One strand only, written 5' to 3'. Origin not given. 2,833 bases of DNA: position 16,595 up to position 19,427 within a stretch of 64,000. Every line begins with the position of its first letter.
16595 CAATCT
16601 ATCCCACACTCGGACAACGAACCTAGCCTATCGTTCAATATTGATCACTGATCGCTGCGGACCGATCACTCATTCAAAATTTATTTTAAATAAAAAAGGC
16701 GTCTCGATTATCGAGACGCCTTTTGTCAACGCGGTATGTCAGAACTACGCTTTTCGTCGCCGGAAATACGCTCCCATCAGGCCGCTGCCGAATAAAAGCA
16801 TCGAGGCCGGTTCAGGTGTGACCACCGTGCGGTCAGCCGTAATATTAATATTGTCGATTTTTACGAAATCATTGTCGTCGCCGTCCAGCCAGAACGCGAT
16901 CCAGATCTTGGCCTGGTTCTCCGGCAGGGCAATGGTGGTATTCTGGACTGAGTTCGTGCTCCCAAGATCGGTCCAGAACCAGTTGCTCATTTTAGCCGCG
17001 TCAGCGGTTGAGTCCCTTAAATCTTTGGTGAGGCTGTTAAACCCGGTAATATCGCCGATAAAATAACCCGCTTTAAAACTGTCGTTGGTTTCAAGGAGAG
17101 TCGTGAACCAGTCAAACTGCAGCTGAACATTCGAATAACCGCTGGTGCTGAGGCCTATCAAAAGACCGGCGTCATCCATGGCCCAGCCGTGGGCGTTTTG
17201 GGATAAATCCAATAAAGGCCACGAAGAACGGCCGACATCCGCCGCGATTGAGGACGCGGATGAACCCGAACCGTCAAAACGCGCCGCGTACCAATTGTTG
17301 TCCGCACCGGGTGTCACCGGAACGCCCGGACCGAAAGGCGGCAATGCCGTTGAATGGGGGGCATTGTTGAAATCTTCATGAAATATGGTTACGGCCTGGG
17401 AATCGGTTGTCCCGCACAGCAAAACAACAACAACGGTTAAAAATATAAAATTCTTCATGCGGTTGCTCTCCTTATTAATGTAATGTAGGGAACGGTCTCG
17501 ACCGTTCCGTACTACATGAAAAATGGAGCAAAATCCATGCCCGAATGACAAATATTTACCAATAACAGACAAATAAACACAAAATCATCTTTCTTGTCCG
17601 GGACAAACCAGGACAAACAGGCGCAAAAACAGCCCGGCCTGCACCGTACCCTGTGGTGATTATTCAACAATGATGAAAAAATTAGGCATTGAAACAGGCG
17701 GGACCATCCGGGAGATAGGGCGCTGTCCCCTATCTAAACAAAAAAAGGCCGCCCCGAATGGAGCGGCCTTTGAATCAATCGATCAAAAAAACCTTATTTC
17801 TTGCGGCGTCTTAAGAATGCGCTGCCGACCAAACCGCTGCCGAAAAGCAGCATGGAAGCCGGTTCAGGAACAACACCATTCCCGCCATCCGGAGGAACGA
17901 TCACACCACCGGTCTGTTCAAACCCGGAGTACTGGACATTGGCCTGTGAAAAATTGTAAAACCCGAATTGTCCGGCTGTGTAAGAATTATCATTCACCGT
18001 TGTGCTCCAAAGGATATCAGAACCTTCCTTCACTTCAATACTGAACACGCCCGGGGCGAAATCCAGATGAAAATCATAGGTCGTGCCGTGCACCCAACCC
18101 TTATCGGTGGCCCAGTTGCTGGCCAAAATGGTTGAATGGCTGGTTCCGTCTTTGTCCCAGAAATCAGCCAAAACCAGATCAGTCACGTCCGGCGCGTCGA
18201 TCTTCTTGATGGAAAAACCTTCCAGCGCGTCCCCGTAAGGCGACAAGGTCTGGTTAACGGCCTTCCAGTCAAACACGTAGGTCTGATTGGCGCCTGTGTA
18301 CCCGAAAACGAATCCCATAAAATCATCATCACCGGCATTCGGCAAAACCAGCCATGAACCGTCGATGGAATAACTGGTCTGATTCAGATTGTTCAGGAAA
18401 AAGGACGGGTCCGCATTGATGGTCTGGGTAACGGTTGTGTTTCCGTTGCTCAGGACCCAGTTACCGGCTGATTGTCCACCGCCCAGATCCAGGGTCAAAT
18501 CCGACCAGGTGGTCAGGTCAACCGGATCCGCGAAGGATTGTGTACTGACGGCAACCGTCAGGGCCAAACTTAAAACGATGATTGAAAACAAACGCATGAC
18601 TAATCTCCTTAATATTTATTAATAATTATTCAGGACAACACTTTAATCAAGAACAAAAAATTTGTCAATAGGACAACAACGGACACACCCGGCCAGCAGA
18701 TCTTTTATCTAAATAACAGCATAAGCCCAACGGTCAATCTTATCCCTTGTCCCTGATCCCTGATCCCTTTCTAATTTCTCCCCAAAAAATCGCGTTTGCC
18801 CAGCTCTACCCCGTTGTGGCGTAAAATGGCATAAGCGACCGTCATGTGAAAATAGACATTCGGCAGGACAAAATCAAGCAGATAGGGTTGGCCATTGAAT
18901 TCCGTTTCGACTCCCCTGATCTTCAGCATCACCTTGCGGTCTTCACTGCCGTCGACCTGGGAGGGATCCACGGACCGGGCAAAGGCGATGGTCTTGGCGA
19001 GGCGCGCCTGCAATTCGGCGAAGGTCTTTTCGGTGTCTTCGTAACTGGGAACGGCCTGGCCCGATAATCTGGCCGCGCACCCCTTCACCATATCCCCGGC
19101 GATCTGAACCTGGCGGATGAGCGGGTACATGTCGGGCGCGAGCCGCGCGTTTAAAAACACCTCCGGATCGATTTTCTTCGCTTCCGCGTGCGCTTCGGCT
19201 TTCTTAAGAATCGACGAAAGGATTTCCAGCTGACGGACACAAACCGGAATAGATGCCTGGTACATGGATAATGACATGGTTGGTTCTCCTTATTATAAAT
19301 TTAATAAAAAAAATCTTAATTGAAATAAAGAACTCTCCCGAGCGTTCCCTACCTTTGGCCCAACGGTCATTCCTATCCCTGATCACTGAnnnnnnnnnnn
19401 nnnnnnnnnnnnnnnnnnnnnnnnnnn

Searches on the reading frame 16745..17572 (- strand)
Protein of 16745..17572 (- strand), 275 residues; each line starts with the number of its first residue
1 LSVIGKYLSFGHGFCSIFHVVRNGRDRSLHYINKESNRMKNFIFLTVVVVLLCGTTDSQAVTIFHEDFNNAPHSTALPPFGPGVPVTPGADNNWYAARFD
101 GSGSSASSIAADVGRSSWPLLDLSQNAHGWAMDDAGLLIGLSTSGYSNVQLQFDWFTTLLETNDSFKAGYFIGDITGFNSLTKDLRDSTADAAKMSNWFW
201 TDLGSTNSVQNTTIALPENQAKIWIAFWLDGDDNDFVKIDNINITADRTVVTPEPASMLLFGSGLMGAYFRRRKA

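Call 77: search_protein_families(library=pfam, proteins=[window:16745-17572:-], max_evalue=0.001)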
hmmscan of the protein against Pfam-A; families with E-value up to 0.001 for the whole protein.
window:16745-17572:- (275 aa): 1 family
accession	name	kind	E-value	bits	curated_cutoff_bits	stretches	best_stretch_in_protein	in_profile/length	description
PF07589.16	PEP-CTERM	-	1.5e-07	31.7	20.7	1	252-273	2-24/24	PEP-CTERM motif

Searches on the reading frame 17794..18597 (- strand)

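Call 77: search_protein_families(library=pfam, proteins=[window:17794-18597:-], max_evalue=0.001)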
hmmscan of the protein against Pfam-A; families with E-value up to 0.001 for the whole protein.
window:17794-18597:- (267 aa): 2 families
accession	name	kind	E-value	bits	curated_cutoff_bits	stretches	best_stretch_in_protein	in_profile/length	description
PF05735.19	TSP_C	-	7.3e-24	85.1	25.6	1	43-226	2-192/198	Thrombospondin C-terminal region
PF07589.16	PEP-CTERM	-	8.6e-08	32.4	20.7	1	243-265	2-24/24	PEP-CTERM motif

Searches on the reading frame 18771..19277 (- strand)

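Call 77: search_protein_families(library=pfam, proteins=[window:18771-19277:-], max_evalue=0.001)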
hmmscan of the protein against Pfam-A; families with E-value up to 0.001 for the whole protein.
window:18771-19277:- (168 aa): 1 family
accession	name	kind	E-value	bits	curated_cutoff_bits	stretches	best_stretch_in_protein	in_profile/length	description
PF09351.15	DUF1993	-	1.3e-64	217.5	23.4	1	5-165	1-161/161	Domain of unknown function (DUF1993)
